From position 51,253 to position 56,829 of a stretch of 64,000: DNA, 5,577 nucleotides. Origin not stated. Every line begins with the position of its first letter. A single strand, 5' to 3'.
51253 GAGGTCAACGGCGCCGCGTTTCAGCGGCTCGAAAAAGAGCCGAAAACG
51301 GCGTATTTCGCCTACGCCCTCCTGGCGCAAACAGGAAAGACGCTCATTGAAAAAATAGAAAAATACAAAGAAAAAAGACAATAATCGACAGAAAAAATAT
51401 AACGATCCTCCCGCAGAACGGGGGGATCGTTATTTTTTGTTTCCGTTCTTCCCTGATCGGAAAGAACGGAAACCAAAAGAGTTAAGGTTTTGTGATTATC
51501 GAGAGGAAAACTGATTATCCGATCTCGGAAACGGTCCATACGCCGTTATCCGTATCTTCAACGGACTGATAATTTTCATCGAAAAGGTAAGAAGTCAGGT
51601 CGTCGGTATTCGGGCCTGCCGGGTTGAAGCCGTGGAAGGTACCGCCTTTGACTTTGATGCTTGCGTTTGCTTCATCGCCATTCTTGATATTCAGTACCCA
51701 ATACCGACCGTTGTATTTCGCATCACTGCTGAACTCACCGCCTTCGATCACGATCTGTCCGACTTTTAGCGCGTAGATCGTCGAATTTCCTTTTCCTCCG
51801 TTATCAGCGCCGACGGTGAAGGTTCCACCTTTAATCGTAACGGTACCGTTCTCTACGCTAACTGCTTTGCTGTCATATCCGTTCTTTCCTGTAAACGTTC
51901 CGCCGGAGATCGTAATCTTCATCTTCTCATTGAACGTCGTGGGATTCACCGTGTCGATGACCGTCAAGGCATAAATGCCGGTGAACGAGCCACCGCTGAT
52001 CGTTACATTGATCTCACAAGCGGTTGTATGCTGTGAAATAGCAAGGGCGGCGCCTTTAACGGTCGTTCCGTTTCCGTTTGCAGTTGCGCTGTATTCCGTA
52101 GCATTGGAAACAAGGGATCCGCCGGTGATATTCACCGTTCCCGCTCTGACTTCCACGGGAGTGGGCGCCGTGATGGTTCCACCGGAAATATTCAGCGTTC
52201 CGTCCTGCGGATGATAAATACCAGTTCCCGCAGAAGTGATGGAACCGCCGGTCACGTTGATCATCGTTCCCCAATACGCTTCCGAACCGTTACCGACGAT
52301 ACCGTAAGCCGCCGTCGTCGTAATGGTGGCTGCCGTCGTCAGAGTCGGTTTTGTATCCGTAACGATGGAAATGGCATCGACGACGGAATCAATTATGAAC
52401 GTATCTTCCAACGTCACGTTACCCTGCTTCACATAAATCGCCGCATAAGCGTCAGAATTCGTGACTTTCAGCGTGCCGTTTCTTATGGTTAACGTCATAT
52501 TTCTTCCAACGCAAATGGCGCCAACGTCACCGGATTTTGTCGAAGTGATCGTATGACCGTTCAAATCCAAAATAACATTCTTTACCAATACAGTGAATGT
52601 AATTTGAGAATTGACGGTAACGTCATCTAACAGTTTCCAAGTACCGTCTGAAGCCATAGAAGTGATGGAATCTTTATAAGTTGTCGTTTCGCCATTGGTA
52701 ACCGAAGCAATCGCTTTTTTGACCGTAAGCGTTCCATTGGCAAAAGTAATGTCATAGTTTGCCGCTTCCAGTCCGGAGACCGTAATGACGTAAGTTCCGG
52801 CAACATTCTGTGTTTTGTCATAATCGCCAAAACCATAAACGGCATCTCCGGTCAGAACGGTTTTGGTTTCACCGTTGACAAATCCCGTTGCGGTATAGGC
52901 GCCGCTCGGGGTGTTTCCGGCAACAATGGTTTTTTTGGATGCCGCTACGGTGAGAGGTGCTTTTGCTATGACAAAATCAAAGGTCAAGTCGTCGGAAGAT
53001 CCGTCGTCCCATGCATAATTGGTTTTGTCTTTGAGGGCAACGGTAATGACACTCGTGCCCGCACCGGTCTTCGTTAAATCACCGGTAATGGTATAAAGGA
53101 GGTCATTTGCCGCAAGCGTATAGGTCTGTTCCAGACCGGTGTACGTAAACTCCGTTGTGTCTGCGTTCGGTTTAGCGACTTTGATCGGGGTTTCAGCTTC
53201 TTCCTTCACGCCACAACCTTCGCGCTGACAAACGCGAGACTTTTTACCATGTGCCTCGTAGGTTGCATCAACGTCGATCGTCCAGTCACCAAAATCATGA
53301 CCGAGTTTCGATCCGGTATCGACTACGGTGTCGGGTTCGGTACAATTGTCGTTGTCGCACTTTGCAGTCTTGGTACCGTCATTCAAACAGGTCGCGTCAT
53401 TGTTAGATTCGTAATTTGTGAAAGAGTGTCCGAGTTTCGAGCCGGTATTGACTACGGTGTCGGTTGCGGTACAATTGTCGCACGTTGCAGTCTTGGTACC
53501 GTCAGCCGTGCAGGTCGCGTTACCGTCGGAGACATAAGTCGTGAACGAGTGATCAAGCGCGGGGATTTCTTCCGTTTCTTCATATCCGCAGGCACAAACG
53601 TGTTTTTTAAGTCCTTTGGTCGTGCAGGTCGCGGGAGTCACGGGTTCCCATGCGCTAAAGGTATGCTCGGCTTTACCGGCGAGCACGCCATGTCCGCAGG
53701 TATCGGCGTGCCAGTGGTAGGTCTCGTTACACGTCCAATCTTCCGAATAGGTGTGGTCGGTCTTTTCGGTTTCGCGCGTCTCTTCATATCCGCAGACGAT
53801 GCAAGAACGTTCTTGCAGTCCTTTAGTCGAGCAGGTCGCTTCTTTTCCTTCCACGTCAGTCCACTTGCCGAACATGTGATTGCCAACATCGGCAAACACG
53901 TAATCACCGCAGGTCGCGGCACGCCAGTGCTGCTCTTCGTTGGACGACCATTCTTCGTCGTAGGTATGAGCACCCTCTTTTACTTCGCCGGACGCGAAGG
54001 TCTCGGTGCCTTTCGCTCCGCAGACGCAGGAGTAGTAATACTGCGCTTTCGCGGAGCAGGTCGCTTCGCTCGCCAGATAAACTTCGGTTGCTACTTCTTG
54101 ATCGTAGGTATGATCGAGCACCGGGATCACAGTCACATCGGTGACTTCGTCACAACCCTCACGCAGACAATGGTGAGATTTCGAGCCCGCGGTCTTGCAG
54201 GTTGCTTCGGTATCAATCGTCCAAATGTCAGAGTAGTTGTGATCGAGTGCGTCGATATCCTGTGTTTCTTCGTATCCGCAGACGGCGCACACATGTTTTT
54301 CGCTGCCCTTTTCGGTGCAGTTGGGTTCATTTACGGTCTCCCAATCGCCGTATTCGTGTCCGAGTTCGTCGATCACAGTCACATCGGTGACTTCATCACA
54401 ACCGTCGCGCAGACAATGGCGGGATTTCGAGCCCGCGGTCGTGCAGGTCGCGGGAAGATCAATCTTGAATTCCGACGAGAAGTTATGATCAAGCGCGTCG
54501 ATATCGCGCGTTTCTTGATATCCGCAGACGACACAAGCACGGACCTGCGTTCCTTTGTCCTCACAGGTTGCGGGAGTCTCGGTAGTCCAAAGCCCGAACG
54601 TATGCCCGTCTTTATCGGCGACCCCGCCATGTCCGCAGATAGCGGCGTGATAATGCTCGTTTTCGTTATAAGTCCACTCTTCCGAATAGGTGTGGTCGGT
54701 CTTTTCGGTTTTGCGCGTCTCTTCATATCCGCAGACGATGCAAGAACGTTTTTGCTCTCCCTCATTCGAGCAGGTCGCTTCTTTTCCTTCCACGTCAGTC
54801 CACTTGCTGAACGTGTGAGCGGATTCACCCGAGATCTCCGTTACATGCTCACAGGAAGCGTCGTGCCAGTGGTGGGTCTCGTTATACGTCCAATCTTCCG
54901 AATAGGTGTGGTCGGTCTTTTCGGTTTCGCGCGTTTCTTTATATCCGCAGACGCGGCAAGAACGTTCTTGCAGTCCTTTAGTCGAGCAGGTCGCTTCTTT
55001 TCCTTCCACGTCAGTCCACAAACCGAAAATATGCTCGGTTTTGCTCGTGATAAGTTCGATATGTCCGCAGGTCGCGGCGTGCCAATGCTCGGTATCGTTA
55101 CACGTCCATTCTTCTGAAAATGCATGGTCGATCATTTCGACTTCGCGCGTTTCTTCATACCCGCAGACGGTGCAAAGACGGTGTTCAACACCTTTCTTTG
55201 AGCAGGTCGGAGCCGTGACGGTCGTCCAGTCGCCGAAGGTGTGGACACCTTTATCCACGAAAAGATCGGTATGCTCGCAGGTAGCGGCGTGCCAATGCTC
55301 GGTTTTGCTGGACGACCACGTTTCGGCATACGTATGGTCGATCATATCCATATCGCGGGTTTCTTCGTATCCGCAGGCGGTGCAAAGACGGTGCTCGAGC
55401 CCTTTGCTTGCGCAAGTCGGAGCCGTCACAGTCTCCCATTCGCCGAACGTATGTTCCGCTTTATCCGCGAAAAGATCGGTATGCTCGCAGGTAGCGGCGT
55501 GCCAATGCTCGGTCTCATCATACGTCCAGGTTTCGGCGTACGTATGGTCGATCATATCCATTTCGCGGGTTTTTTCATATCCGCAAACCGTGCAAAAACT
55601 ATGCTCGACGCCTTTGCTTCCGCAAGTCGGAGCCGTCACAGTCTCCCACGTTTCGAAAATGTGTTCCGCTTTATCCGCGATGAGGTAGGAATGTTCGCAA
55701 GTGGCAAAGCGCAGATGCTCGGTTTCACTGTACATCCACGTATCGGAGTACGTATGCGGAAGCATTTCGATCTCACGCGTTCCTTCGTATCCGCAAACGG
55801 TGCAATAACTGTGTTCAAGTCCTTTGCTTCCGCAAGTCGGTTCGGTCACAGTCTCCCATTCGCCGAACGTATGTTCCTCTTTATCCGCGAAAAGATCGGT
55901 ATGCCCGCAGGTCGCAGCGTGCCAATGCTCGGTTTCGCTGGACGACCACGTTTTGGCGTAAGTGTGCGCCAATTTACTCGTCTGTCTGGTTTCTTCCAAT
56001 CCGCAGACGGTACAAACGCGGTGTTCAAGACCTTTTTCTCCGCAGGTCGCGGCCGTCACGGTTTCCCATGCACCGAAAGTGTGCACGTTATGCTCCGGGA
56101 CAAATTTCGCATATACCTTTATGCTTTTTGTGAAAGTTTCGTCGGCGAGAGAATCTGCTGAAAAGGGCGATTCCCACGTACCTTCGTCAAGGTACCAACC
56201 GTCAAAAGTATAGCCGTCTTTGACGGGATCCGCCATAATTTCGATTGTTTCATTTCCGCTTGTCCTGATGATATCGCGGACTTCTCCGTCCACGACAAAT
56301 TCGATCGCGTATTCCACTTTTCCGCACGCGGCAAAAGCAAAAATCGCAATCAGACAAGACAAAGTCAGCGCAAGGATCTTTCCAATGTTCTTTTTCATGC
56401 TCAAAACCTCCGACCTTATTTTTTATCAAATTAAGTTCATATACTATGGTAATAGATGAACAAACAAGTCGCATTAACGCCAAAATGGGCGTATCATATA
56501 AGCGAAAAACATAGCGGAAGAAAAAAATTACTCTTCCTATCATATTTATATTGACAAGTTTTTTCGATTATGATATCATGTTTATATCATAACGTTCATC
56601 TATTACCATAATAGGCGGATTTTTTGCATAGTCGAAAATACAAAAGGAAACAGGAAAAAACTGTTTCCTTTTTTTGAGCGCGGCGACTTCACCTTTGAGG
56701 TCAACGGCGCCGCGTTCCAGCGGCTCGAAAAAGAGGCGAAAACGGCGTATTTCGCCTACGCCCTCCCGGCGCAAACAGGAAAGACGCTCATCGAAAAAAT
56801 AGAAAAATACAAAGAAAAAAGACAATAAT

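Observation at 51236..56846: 167-bp direct repeats derived from a host gene 3' end bracket the 5.3-kb phase-variable lipoprotein cassette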

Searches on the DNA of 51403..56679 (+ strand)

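Call 66: search_dna_similar(query=window:51403-56679:+, collection=plasmids, mode=distant, max_rows=8)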
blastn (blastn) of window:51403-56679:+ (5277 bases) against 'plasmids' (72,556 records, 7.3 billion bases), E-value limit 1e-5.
No match.

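Call 67: search_dna_similar(query=window:51403-56679:+, collection=phages, mode=distant, max_rows=8)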
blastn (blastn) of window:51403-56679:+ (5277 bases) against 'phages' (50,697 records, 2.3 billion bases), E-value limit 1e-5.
No match.
